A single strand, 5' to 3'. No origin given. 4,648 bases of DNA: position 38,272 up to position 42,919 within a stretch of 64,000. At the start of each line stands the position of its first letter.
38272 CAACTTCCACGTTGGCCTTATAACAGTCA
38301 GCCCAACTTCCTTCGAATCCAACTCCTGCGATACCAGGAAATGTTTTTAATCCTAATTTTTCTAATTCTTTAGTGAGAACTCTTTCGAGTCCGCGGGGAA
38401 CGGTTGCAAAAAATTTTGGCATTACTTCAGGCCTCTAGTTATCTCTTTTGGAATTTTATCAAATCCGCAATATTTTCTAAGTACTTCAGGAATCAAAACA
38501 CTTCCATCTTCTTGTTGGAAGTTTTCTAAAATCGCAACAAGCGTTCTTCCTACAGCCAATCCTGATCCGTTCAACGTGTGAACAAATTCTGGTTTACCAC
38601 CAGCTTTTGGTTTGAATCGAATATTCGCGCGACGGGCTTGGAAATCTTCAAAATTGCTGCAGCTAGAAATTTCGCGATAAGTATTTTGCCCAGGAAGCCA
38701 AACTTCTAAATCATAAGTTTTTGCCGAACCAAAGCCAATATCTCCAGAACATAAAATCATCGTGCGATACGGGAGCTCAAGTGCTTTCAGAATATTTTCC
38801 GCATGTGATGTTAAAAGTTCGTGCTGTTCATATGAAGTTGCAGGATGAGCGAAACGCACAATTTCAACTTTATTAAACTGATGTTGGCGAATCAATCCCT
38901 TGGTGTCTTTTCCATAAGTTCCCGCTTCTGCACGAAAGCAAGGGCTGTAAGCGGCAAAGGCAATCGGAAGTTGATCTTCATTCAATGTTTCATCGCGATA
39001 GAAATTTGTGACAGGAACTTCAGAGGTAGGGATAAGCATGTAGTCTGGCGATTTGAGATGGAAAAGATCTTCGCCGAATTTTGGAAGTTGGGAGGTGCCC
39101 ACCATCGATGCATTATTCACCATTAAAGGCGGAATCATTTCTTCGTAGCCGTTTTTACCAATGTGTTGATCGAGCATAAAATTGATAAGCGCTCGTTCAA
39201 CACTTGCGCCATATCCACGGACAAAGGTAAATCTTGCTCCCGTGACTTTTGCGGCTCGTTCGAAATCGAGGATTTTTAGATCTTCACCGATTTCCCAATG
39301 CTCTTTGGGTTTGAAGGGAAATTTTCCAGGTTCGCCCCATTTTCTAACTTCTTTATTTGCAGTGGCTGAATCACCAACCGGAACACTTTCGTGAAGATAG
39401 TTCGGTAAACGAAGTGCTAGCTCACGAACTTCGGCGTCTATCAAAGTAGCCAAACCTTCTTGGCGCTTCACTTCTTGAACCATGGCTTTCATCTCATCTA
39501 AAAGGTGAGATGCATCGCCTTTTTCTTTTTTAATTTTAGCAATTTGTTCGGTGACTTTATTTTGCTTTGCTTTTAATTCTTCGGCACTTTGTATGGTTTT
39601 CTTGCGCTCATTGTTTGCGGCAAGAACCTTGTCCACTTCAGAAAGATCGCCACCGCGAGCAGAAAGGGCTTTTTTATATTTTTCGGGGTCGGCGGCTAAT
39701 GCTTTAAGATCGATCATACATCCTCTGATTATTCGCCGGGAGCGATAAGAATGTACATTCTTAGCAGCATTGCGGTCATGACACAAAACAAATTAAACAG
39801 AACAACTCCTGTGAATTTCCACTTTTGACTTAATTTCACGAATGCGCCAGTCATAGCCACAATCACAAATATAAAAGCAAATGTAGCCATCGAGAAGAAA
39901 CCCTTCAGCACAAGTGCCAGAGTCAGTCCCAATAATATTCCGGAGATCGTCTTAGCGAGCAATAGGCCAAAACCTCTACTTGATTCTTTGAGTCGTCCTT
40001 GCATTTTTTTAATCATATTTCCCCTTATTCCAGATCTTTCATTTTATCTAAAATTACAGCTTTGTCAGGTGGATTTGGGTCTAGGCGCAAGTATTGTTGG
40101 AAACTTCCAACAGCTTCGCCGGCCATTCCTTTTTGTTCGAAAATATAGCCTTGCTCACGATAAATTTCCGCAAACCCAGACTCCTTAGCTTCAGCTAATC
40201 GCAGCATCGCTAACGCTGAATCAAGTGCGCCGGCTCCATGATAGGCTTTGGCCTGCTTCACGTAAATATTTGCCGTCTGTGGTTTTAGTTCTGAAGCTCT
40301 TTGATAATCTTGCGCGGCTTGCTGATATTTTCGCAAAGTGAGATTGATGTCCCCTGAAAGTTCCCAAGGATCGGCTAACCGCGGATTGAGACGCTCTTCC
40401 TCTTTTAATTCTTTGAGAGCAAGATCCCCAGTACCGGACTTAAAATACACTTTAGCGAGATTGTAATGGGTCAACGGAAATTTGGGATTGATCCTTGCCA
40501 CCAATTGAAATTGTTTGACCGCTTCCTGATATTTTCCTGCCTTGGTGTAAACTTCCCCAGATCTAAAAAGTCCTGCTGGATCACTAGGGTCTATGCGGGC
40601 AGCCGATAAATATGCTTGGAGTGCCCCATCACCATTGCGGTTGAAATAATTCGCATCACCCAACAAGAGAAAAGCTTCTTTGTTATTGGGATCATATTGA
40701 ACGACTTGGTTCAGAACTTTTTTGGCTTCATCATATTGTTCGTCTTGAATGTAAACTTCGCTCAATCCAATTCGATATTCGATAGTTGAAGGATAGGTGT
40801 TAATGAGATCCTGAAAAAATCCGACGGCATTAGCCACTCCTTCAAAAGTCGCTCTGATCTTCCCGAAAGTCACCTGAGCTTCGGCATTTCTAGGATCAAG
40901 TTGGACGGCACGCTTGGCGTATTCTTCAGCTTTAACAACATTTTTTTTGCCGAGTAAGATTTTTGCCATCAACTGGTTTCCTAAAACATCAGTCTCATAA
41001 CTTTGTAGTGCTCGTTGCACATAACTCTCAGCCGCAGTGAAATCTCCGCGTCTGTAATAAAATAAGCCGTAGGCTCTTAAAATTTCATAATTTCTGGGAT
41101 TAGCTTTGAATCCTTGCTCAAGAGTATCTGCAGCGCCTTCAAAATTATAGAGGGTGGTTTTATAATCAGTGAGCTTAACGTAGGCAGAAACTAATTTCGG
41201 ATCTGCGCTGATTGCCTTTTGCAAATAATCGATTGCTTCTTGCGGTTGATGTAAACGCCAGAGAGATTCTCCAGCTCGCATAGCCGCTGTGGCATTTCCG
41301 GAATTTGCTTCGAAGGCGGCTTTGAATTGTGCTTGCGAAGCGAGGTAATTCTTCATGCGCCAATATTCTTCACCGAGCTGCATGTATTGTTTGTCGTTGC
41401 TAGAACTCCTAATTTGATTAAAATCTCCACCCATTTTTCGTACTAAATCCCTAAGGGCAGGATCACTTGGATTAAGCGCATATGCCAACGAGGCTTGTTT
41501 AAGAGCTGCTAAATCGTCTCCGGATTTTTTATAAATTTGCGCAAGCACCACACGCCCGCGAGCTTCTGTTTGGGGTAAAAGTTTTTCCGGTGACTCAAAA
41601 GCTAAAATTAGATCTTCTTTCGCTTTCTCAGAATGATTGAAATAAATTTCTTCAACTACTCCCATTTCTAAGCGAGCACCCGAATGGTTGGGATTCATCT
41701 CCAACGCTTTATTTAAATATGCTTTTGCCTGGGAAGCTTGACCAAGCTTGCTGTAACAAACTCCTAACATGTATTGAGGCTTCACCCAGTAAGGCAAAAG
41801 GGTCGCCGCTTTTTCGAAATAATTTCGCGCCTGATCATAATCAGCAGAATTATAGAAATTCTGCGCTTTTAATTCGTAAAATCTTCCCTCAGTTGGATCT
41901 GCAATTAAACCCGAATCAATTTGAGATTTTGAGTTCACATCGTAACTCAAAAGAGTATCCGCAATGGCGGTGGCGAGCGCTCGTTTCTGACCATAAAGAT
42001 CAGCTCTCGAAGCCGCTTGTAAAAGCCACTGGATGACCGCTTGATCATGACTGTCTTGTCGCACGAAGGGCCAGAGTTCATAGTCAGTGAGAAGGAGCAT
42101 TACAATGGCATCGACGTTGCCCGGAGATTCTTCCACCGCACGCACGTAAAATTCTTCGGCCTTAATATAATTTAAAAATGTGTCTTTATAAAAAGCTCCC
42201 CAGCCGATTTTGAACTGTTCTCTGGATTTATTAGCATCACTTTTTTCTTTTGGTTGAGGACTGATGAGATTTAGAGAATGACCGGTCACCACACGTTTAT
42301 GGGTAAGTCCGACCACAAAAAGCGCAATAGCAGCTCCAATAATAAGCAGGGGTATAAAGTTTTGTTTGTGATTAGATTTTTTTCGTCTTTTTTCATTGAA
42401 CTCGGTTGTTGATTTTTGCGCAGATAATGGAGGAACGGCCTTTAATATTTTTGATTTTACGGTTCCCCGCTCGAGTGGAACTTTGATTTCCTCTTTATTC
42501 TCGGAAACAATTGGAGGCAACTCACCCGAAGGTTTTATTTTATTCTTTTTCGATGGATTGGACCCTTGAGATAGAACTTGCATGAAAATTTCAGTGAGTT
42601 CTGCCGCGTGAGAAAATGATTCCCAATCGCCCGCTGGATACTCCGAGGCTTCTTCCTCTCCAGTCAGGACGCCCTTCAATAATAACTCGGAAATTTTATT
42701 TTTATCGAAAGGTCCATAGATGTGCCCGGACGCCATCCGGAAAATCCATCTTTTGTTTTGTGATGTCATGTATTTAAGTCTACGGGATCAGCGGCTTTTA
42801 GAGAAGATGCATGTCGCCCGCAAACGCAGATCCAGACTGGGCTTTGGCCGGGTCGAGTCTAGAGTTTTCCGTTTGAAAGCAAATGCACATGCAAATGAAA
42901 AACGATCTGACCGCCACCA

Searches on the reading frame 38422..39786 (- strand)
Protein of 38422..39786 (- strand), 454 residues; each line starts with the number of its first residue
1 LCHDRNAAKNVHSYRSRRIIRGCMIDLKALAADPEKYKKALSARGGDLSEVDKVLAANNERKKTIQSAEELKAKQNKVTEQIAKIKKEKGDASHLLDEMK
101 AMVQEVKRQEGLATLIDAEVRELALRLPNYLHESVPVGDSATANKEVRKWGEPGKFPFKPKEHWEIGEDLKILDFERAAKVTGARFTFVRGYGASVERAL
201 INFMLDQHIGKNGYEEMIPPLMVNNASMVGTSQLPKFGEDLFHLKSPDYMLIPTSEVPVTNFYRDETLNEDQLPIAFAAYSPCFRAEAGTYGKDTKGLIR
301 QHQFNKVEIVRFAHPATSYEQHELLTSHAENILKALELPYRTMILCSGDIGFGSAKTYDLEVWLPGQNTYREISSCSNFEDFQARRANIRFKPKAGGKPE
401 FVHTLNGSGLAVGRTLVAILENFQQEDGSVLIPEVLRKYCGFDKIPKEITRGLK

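Call 6: search_protein_families(library=pfam, proteins=[window:38422-39786:-], max_evalue=0.01)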
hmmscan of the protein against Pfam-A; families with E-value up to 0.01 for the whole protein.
window:38422-39786:- (454 aa): 3 families
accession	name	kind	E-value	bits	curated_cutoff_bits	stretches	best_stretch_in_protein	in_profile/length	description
PF00587.30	tRNA-synt_2b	-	1.7e-40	139.5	29.3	1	248-423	10-179/179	tRNA synthetase class II core domain (G, H, P, S and T)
PF02403.27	Seryl_tRNA_N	-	1.9e-23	83.2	28.2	1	24-130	1-107/108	Seryl-tRNA synthetase N-terminal domain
PF19782.4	DUF6267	-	0.0099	15.7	27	0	34-122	168-257/376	Family of unknown function (DUF6267)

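Call 7: search_protein_families(library=ncbifam, proteins=[window:38422-39786:-], max_evalue=0.01)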
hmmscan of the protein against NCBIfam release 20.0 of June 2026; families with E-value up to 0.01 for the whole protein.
window:38422-39786:- (454 aa): 8 families
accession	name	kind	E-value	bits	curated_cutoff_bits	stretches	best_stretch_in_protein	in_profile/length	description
TIGR00414.1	serS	equivalog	4.6e-167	556.3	301.65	1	24-439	1-417/418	serine--tRNA ligase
NF002120.0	PRK00960.1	equivalog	4.4e-10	38.7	611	1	244-344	306-403/518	serine--tRNA ligase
TIGR00418.1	thrS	equivalog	1.1e-08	34.5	383.65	1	159-288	169-297/565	threonine--tRNA ligase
TIGR00415.1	serS_MJ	equivalog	6.5e-08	31.4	489.55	1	243-343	303-399/518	serine--tRNA ligase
NF006625.0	PRK09194.1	equivalog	2.5e-06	26.7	558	1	206-355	58-207/559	proline--tRNA ligase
TIGR00409.1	proS_fam_II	equivalog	8e-06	25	306.7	1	209-355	61-207/568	proline--tRNA ligase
TIGR00408.1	proS_fam_I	equivalog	2.6e-05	23.3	437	1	250-435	101-280/475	proline--tRNA ligase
NF003211.1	PRK04173.1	equivalog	4.6e-05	22.5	312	1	260-384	175-298/454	glycine--tRNA ligase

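Call 66: find_homologous_proteins(query=window:38422-39786:-, max_evalue=1e-100)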
Query window:38422-39786:- (454 aa): 7991 proteins with E <= 1e-100 among 8000 candidates; the best 120 are listed.
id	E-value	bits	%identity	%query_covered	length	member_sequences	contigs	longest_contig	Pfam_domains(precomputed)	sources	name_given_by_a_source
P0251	1.9e-288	974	100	95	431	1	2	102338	PF00587.31,PF02403.28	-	-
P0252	7.5e-223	758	77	93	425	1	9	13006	PF00587.31,PF02403.28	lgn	-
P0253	4.2e-213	726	75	93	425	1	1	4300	PF00587.31,PF02403.28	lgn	-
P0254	1.2e-202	692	71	93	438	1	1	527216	PF00587.31,PF02403.28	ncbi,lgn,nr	ncbi:MAG: serine--tRNA ligase [Oligoflexia bacterium]|nr:serine--tRNA ligase [Oligoflexia bacterium]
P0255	6.4e-201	686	73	93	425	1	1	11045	PF00587.31,PF02403.28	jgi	-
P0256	1.1e-200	685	71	94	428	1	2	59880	PF00587.31,PF02403.28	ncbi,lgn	-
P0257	1.2e-200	685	71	93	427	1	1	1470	PF00587.31,PF02403.28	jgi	jgi:seryl-tRNA synthetase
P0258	4.0e-200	683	71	93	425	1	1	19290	PF00587.31,PF02403.28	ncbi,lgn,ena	-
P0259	1.9e-199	681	71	93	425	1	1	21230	PF00587.31,PF02403.28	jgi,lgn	-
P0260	2.0e-199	681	71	93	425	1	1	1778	PF00587.31,PF02403.28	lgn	-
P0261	4.1e-199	680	72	93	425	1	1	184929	PF00587.31,PF02403.28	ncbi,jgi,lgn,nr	ncbi:MAG: serine--tRNA ligase [Oligoflexia bacterium]|nr:serine--tRNA ligase [Oligoflexia bacterium]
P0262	5.6e-197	673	70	94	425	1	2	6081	PF00587.31,PF02403.28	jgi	jgi:seryl-tRNA synthetase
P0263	1.3e-196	672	70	93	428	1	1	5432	PF00587.31,PF02403.28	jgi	jgi:seryl-tRNA synthetase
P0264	3.6e-195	667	71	93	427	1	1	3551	PF00587.31,PF02403.28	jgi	jgi:seryl-tRNA synthetase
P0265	1.4e-194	665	70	93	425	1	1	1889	PF00587.31,PF02403.28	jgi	-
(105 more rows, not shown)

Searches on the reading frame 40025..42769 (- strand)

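Call 69: search_protein_families(library=pfam, proteins=[window:40025-42769:-], max_evalue=0.00001)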
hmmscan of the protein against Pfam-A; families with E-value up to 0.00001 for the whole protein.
window:40025-42769:- (914 aa): 19 families
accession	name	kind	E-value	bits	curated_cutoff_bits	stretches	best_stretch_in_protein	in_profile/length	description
PF07719.23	TPR_2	-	4.3e-47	154.8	27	0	332-362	4-34/34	Tetratricopeptide repeat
PF14559.12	TPR_19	-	8.1e-41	138.6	25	2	674-732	2-60/68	Tetratricopeptide repeat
PF13432.12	TPR_16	-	5.5e-39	132.6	32.7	3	672-731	6-65/65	Tetratricopeptide repeat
PF13181.12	TPR_8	-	4.8e-38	126.5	25.7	1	332-362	4-34/34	Tetratricopeptide repeat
PF13428.12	TPR_14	-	6.8e-36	119.5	23.5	0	563-603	3-43/44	Tetratricopeptide repeat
PF00515.34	TPR_1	-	6.3e-33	111.7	27.8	1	333-362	5-34/34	Tetratricopeptide repeat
PF13414.12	TPR_11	-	1.9e-27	95.1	26.8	1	738-779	1-42/42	TPR repeat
PF13371.12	TPR_9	-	1.1e-22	80.3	35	0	843-906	5-68/73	Tetratricopeptide repeat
PF23914.1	TPR_CcmH_CycH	-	1.9e-22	80.3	42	0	491-592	48-152/158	Cytochrome c-type biogenesis protein H TPR domain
PF13424.12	TPR_12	-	4.9e-22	78.3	30.1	0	303-358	11-74/77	Tetratricopeptide repeat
PF13431.12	TPR_17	-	6.2e-21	73.3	24.4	0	719-751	1-33/34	Tetratricopeptide repeat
PF12895.13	ANAPC3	-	3.2e-17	63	27.2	0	309-367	3-60/82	Anaphase-promoting complex, cyclosome, subunit 3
PF13174.12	TPR_6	-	9.3e-16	57.8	26.3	0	332-361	3-32/33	Tetratricopeptide repeat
PF25062.1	ARM_TT21_N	-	3.2e-11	43.8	40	0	602-695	107-200/222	Tetratricopeptide repeat protein 21 N-terminal ARM repeat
PF25063.1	ARM_TT21_C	-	1.6e-10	41.6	35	0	669-765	101-198/209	Tetratricopeptide repeat protein 21 C-terminal ARM domain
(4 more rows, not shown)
